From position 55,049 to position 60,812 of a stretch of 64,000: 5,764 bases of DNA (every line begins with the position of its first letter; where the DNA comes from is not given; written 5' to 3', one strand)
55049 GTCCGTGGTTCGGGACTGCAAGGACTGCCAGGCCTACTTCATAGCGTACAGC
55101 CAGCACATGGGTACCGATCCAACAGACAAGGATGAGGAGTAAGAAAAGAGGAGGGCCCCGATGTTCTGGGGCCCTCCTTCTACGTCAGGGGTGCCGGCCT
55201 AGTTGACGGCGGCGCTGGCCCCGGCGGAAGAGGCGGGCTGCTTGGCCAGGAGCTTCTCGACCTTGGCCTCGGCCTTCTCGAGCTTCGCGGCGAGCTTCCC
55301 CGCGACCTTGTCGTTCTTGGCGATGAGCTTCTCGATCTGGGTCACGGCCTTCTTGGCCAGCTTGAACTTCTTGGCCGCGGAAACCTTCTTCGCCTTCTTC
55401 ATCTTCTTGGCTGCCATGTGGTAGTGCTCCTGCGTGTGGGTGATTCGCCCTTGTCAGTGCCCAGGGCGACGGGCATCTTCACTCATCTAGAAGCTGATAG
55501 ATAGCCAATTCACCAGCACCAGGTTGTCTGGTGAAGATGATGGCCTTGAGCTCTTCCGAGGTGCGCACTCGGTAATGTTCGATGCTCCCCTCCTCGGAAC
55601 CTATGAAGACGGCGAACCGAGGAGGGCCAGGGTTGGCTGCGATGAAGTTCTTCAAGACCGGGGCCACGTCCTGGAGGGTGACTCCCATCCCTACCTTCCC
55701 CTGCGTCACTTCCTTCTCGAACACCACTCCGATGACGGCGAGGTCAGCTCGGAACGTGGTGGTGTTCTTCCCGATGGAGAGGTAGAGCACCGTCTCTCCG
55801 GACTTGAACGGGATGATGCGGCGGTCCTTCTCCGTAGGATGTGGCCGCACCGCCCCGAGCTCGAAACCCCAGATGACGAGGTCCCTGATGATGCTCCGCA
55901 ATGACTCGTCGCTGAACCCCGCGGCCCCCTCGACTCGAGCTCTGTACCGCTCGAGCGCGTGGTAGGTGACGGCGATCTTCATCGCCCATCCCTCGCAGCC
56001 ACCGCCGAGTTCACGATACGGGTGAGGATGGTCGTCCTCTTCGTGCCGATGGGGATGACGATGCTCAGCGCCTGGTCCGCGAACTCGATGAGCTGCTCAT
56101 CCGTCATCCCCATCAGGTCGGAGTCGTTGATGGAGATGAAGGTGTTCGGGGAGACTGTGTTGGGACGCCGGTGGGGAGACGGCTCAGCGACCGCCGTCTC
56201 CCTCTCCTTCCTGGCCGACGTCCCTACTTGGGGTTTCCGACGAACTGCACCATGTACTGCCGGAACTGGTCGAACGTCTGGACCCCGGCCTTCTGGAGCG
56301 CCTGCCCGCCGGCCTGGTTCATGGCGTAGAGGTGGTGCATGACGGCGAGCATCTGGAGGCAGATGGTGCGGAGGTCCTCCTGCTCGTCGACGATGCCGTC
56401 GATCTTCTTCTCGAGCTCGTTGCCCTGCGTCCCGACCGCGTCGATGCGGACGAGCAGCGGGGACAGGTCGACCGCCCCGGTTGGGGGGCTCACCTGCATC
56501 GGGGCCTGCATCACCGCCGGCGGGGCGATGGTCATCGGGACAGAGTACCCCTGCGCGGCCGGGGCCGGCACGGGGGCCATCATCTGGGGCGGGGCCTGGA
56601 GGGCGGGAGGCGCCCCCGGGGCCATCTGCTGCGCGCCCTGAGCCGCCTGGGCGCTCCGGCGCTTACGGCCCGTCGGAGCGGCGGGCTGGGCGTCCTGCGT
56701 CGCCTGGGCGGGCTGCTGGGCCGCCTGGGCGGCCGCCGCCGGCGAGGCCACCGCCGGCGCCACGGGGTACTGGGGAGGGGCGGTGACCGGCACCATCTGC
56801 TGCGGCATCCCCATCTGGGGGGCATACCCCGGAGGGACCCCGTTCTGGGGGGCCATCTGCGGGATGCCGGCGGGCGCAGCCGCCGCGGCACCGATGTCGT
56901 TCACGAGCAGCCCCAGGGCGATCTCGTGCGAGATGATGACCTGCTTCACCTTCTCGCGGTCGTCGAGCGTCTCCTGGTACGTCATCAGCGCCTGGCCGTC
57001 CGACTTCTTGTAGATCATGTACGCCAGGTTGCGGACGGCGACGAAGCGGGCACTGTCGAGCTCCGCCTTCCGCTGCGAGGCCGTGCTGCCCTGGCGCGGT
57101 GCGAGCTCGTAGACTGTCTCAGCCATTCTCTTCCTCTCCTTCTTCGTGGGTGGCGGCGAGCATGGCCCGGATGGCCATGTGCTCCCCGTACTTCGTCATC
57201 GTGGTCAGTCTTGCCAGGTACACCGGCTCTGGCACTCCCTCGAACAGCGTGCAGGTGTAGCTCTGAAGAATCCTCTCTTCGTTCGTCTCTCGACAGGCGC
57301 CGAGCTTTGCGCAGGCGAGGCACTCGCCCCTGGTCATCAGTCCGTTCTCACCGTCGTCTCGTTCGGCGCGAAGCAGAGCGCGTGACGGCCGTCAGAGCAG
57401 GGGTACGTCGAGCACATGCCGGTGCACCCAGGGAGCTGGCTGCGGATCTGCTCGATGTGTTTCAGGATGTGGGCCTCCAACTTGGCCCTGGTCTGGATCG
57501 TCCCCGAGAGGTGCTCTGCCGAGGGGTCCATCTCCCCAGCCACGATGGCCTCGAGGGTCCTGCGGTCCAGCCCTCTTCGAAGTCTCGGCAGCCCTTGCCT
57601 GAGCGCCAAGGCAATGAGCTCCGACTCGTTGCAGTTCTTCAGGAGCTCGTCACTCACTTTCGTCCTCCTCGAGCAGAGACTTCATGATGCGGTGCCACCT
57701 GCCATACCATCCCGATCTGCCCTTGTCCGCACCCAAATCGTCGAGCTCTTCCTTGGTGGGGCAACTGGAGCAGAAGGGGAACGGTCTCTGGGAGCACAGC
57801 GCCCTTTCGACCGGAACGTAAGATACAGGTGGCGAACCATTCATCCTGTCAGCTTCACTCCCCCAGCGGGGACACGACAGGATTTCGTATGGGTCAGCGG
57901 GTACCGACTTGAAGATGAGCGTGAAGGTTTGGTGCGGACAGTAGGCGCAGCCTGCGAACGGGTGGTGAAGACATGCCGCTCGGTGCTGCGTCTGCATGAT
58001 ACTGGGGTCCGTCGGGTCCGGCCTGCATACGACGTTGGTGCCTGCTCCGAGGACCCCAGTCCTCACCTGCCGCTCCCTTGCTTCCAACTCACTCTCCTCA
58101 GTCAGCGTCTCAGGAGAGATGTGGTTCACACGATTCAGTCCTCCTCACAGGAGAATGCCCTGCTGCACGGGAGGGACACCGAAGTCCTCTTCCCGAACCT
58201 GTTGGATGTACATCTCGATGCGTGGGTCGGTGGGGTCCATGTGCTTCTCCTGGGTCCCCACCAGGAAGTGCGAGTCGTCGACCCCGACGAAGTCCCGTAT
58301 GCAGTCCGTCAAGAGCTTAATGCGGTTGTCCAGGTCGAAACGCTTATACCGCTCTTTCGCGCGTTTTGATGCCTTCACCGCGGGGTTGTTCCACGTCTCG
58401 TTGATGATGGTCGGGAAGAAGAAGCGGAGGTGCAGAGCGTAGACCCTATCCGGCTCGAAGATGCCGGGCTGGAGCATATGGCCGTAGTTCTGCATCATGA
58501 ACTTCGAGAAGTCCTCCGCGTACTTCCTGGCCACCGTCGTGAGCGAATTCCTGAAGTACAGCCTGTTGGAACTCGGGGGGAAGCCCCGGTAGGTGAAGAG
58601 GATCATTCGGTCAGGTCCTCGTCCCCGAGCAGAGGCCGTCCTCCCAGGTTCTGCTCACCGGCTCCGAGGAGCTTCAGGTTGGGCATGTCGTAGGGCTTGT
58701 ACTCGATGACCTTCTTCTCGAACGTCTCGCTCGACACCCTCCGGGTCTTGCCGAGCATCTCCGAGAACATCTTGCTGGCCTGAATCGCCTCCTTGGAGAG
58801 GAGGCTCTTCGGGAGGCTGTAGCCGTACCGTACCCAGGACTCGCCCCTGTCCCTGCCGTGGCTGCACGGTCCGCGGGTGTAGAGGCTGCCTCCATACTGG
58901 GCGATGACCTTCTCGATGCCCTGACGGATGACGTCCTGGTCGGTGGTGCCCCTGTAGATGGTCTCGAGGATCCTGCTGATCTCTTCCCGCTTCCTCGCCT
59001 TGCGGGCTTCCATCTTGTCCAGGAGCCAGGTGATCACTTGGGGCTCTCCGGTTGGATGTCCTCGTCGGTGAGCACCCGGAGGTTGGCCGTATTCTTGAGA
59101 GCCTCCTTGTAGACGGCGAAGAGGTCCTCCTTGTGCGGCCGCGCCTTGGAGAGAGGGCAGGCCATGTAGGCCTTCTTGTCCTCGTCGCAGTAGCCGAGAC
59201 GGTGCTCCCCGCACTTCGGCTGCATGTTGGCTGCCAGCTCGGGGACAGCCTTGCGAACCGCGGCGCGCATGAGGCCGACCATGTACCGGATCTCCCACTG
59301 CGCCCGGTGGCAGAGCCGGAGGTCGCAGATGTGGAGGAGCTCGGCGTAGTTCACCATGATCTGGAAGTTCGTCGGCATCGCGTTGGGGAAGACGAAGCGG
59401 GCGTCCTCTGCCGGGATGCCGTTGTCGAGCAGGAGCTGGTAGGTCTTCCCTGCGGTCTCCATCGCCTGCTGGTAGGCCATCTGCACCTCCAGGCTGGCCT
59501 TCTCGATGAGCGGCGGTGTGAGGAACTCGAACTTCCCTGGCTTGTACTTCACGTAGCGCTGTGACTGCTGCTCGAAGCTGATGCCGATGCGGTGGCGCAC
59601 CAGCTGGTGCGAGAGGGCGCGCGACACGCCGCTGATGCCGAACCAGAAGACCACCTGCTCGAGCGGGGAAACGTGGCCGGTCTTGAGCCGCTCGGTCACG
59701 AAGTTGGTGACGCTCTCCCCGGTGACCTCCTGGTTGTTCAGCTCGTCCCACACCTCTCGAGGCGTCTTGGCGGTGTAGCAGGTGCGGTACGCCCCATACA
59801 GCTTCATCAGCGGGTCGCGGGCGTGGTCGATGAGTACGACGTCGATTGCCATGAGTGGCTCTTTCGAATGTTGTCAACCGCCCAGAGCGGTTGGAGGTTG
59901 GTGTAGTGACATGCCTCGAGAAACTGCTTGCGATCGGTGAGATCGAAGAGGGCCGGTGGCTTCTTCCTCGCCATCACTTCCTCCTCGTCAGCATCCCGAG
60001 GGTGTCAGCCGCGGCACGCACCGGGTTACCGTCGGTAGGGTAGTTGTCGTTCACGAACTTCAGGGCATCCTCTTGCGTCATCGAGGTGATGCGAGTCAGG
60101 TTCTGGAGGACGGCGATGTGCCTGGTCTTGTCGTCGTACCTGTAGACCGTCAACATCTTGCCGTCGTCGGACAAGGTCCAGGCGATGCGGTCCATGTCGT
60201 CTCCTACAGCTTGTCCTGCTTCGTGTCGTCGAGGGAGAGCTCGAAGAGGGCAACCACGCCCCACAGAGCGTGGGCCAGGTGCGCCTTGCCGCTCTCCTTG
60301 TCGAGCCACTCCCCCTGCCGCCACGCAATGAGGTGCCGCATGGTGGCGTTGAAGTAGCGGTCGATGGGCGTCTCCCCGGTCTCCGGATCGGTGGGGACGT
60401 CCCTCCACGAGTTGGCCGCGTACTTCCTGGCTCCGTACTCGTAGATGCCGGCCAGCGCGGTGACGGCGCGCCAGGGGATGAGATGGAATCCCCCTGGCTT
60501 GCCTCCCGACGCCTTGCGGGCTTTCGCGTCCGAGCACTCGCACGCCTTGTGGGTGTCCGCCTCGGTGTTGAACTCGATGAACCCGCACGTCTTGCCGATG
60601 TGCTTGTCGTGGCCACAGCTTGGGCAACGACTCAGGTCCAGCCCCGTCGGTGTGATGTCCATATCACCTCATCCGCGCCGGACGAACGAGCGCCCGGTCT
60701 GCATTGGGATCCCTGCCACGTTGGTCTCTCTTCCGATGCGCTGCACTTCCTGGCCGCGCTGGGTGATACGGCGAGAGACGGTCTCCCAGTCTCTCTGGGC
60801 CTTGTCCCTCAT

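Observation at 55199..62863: Phage-encoded chromatin-like pair: a histone-fold protein and a histone-H1-like Lys/Ala-rich protein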

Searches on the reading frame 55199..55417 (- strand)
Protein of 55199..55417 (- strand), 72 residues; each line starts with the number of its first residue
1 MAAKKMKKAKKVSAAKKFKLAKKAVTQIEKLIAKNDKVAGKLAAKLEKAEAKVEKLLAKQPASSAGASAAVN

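Call 3: search_protein_families(library=pfam, proteins=[window:55199-55417:-], max_evalue=1)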
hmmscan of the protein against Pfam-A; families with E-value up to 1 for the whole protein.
window:55199-55417:- (72 aa): 4 families
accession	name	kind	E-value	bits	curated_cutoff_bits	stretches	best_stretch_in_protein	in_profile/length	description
PF18641.6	LidA_Long_CC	-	0.024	15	26.5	1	3-57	110-165/177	LidA long coiled-coil domain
PF13166.12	AAA_13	-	0.057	12.5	36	1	8-60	354-406/713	AAA domain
PF08988.15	T3SS_needle_E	-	0.09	13.5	22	1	26-59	2-36/67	Type III secretion system, cytoplasmic E component of needle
PF06210.16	DUF1003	-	0.22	12.2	27.4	1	1-46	55-100/103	Protein of unknown function (DUF1003)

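Call 7: search_protein_families(library=phrogs, proteins=[window:55199-55417:-], max_evalue=0.01)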
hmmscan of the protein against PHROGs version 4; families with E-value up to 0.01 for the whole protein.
window:55199-55417:- (72 aa): 1 family
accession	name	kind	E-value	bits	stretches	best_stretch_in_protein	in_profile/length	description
phrog_13369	-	unknown function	0.0082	16.5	1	15-61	220-266/305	-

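Call 14: find_homologous_proteins(query=window:55199-55417:-, max_evalue=0.001)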
Query window:55199-55417:-: 9 candidates shared short words with the query, none scored E <= 0.001.

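Call 31: search_dna_similar(query=window:55199-55417:-, collection=phages, mode=protein, max_evalue=0.1, max_rows=20)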
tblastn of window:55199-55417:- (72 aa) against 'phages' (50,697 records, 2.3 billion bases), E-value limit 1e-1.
No match.

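Call 66: predict_structure(protein=window:55199-55417:-)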
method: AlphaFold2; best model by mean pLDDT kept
length: 72 residues; sequences in the alignment: 1
mean_pLDDT: 85.5   pTM: 0.51
mean pLDDT of the five models: 85.5, 77.8, 77.6, 75.6, 74.6
residues with pLDDT >= 90: 40; 70-90: 18; 50-70: 14; < 50: 0
segments of 3 or more residues with pLDDT < 50: none
pLDDT, mean of each block of 10 residues (from residue 1): 81 93 98 97 94 83 59 55
secondary structure, 60 per line:
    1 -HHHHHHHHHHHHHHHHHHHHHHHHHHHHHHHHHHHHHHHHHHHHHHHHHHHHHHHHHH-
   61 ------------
elements in order: H2-59

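Call 97: search_solved_structures(query=A7, max_evalue=10)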
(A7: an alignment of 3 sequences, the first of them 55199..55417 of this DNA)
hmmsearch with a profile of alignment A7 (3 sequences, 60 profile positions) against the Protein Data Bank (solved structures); distinct sequences matched with E-value up to 10: 6.
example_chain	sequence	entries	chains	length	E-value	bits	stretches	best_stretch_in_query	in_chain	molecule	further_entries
8hr5_A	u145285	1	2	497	0.078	16.6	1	19-48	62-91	Transposase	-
5cws_C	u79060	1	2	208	0.12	16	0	24-60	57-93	Nucleoporin NSP1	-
7tbi_M1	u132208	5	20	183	0.19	15.4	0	24-60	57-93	Nsp1 | NUP62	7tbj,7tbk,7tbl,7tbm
3tkl_B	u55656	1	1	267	0.65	13.7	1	10-53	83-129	LidA protein, substrate of the Dot/Icm system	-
5oi7_A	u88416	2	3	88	0.76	13.4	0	19-50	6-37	Centrosomal protein of 85 kDa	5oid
3sfv_B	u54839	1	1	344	8.1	10.2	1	10-53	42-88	LidA protein, substrate of the Dot/Icm system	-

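Call 98: search_protein_families(library=pfam, alignment_id=A7, max_evalue=1)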
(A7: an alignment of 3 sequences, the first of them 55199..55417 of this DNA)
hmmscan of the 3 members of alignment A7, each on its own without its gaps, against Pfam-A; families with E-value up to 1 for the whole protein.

A. member 1, window:55199-55417:- (72 aa): 4 families
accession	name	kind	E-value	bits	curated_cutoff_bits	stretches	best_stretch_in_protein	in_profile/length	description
PF18641.6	LidA_Long_CC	-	0.024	15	26.5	1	3-57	110-165/177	LidA long coiled-coil domain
PF13166.12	AAA_13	-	0.057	12.5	36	1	8-60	354-406/713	AAA domain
PF08988.15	T3SS_needle_E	-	0.09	13.5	22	1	26-59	2-36/67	Type III secretion system, cytoplasmic E component of needle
PF06210.16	DUF1003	-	0.22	12.2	27.4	1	1-46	55-100/103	Protein of unknown function (DUF1003)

B. families by the number of members that match (of 3 scanned): 14 families
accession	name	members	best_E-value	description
PF16088.10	BORCS7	2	0.0076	BLOC-1-related complex sub-unit 7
PF25450.1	Rab11-FIP3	2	0.01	Rab11-FIP3-like domain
PF11559.13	ADIP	2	0.015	Afadin- and alpha -actinin-Binding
PF06103.16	DUF948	2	0.017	Bacterial protein of unknown function (DUF948)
PF08317.16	Spc7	2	0.031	Spc7 kinetochore protein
PF12329.13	TMF_DNA_bd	2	0.041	TATA element modulatory factor 1 DNA binding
PF15456.11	Uds1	1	0.0092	Up-regulated During Septation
PF18641.6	LidA_Long_CC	1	0.024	LidA long coiled-coil domain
PF20667.3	Sec10_N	1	0.032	Exocyst complex component Sec10, N-terminal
PF13166.12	AAA_13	1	0.057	AAA domain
PF01519.22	DUF16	1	0.061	Protein of unknown function DUF16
PF08988.15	T3SS_needle_E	1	0.09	Type III secretion system, cytoplasmic E component of needle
PF04871.18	Uso1_p115_C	1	0.1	Uso1 / p115 like vesicle tethering protein, C terminal region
PF06210.16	DUF1003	1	0.22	Protein of unknown function (DUF1003)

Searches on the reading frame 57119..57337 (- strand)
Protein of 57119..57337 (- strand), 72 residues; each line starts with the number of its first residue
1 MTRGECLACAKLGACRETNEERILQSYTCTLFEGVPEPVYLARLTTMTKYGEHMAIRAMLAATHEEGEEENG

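Call 61: search_protein_families(library=pfam, proteins=[window:57119-57337:-], max_evalue=0.01)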
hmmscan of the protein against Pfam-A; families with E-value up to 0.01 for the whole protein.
window:57119-57337:- (72 aa): 0 families

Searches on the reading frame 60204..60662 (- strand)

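Call 7: search_protein_families(library=phrogs, proteins=[window:60204-60662:-], max_evalue=0.01)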
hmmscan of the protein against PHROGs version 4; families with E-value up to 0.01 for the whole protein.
window:60204-60662:- (152 aa): 11 families
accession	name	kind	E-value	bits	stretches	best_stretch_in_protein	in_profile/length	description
phrog_801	-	DNA, RNA and nucleotide metabolism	2.9e-28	100.7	1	46-150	98-194/476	dATP / dGTP pyrophosphohydrolase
phrog_2252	-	lysis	1.3e-25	91.7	1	28-150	84-199/285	endolysin; inhibits RNA polymerase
phrog_19680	-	unknown function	3.2e-21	77.3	1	21-148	63-185/188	-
phrog_5033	-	lysis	5.2e-17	63.4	1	65-150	97-175/178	endolysin; inhibits RNA polymerase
phrog_11257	-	unknown function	2.3e-11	45.1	1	41-142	7-98/200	-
phrog_16254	-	unknown function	5.9e-10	40.1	1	52-142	18-104/377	-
phrog_5332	-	unknown function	3.7e-09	37.4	1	52-144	118-202/215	-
phrog_37590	-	unknown function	4.2e-08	33.7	1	44-137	41-137/341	-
phrog_18716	-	unknown function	0.0003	22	1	54-138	22-92/114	-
phrog_31336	-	unknown function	0.00036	20.5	1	50-91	262-307/359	-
phrog_31158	-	unknown function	0.008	16.8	0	68-147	30-100/224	-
